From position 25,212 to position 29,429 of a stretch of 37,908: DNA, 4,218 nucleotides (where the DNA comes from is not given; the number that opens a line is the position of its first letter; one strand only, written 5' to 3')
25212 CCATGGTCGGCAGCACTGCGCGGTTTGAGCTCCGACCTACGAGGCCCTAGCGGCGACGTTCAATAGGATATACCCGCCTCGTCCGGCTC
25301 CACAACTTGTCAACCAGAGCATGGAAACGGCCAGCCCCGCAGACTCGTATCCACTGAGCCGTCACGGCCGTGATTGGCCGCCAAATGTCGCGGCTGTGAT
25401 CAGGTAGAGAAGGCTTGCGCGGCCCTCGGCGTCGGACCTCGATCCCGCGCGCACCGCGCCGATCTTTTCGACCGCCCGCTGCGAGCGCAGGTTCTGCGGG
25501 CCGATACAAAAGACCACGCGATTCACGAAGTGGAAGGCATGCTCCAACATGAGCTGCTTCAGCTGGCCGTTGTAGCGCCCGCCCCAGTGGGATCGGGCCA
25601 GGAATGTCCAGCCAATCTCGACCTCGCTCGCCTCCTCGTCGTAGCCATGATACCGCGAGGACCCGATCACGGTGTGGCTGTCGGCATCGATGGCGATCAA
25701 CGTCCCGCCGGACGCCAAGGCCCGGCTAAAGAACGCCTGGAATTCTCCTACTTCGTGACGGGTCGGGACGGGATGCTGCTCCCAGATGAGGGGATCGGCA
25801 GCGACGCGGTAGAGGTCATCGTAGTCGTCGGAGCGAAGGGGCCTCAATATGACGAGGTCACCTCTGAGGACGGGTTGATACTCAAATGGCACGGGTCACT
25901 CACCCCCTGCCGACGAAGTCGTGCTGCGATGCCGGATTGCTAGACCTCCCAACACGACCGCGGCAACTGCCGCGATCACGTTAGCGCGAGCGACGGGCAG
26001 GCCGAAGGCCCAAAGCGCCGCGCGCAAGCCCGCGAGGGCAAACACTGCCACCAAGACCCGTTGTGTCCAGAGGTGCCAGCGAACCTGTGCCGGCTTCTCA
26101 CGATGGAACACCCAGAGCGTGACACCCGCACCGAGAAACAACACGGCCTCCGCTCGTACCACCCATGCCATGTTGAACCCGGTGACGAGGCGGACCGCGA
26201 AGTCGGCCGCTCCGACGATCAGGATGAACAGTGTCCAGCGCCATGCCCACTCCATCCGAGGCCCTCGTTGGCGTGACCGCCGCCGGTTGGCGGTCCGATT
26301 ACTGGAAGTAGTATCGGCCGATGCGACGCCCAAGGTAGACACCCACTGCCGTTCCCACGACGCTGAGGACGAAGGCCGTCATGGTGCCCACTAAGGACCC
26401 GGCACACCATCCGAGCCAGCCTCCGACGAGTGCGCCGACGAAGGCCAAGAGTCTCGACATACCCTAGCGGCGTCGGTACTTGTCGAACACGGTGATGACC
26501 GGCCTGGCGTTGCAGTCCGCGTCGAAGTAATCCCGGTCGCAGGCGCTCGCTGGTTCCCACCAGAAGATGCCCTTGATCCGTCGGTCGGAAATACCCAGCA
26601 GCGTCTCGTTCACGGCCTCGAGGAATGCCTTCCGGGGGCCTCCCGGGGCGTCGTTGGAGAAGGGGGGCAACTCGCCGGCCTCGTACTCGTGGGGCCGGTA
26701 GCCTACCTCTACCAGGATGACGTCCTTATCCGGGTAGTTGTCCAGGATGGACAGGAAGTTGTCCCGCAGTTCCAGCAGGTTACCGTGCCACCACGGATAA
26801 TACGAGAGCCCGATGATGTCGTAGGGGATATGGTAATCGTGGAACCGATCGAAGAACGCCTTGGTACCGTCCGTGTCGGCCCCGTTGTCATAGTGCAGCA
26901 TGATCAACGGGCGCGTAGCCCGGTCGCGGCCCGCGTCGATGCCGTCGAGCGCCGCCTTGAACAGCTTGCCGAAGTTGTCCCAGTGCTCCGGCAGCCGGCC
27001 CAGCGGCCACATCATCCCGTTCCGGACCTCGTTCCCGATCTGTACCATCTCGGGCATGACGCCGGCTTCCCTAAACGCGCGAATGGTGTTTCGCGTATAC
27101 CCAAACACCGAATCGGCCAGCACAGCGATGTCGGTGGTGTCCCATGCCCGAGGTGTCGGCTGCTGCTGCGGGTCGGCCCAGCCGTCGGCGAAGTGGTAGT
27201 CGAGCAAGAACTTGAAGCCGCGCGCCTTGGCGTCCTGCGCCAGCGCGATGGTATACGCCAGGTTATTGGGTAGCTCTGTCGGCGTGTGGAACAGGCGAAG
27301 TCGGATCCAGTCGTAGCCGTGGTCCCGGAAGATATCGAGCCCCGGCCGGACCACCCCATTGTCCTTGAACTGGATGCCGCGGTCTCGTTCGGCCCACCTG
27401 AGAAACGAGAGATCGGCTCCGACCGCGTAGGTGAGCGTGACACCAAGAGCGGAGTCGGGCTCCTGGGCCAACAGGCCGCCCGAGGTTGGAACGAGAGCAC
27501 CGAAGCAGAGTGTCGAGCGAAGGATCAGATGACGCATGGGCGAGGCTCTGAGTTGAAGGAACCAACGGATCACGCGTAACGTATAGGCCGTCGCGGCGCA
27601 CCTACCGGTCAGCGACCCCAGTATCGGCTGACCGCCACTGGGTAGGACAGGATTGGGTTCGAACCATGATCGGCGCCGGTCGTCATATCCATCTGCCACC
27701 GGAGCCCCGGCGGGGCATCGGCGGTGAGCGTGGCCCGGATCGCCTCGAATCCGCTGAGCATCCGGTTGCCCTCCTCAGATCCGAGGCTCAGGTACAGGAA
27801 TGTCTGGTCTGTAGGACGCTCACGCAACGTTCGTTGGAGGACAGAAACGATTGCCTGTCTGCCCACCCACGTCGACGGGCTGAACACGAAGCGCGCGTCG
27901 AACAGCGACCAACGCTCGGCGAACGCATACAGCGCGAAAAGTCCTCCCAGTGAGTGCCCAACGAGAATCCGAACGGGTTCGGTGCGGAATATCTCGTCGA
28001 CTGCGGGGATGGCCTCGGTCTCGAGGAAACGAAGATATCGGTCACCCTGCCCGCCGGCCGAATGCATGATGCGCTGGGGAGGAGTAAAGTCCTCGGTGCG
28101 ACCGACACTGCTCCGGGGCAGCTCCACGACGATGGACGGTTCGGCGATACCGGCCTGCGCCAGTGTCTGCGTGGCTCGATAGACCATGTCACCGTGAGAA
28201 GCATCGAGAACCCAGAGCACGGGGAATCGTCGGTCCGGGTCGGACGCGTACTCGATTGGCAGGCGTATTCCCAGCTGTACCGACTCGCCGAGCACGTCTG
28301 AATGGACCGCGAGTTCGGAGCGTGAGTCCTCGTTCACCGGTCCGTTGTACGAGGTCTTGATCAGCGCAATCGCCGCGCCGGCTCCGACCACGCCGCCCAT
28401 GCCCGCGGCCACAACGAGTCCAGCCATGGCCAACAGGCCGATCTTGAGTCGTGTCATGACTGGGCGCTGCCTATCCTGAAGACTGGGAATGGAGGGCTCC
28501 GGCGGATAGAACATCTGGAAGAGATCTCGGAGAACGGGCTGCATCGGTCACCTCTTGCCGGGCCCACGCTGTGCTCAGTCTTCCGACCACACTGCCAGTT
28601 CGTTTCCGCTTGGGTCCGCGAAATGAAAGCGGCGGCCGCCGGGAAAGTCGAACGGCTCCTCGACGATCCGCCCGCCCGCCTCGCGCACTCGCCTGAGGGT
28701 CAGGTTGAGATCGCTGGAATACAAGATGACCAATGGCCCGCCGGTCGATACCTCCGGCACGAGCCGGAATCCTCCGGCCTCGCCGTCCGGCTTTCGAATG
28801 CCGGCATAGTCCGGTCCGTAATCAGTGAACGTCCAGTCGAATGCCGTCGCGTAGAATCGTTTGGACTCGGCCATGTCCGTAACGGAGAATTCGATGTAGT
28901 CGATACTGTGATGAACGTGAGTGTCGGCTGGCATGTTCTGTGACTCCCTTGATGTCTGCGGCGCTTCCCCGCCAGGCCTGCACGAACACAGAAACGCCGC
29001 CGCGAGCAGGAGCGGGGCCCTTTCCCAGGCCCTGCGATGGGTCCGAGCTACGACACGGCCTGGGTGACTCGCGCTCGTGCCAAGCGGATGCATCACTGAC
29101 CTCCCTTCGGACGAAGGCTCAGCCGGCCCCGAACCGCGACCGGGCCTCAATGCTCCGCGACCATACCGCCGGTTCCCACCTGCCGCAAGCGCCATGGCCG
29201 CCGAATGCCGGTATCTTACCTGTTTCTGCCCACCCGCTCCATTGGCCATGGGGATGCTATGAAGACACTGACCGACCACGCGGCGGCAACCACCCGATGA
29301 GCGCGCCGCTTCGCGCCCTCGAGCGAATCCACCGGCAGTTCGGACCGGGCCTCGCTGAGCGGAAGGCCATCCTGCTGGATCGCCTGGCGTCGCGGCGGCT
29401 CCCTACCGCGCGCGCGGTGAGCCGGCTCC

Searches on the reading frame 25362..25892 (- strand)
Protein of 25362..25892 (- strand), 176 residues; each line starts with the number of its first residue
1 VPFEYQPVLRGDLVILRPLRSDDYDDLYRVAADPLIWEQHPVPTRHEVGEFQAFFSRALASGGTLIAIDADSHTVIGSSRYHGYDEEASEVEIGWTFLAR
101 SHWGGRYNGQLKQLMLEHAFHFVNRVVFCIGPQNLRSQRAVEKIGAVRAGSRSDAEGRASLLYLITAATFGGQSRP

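Call 14: search_protein_families(library=pfam, proteins=[window:25362-25892:-], max_evalue=0.01)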
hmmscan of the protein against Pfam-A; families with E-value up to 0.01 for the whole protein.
window:25362-25892:- (176 aa): 2 families
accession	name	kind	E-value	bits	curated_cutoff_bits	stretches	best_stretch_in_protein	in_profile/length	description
PF13302.13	Acetyltransf_3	-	4.8e-22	79.6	25.4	1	14-146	2-137/138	Acetyltransferase (GNAT) domain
PF00583.31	Acetyltransf_1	-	2.2e-05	25.2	20.7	1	44-145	14-115/116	Acetyltransferase (GNAT) family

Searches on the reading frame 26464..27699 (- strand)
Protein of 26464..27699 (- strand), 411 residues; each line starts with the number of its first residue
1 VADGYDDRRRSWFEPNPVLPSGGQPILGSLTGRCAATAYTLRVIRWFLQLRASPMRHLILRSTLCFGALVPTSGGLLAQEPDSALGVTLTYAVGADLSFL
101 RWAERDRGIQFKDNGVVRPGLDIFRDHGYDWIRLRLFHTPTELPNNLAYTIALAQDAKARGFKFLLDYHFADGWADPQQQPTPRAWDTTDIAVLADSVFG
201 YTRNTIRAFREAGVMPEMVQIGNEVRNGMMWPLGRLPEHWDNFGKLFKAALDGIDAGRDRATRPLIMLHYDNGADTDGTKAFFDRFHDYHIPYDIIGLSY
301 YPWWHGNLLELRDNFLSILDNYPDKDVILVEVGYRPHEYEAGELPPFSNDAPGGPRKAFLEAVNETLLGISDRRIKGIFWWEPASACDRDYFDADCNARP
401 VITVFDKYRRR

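Call 14: search_protein_families(library=pfam, proteins=[window:26464-27699:-], max_evalue=0.01)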
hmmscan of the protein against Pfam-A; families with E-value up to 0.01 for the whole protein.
window:26464-27699:- (411 aa): 1 family
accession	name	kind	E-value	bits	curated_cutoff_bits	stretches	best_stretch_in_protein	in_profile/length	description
PF07745.19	Glyco_hydro_53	-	9.2e-68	229.2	24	1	93-388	2-308/340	Glycosyl hydrolase family 53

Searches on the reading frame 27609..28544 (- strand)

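Call 14: search_protein_families(library=pfam, proteins=[window:27609-28544:-], max_evalue=0.01)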
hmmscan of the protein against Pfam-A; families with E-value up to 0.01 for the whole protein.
window:27609-28544:- (311 aa): 3 families
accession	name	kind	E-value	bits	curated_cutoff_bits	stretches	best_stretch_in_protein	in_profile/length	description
PF00756.26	Esterase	-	1.4e-19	71.3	22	1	82-259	1-195/251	Putative esterase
PF12697.13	Abhydrolase_6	-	0.00074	20.7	26.3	1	168-277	52-147/217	Alpha/beta hydrolase family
PF12146.15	Hydrolase_4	-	0.0093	15.7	27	0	191-238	77-124/239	Serine aminopeptidase, S33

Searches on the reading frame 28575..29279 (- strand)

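Call 13: search_protein_families(library=pfam, proteins=[window:28575-29279:-], max_evalue=0.01)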
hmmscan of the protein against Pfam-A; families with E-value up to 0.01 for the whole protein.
window:28575-29279:- (234 aa): 2 families
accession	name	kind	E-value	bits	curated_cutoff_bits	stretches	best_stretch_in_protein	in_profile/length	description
PF00903.31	Glyoxalase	-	4.9e-12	46.7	20.6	1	126-229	2-120/121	Glyoxalase/Bleomycin resistance protein/Dioxygenase superfamily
PF18029.7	Glyoxalase_6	-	7.3e-07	30.3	23.6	1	131-230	4-105/106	Glyoxalase-like domain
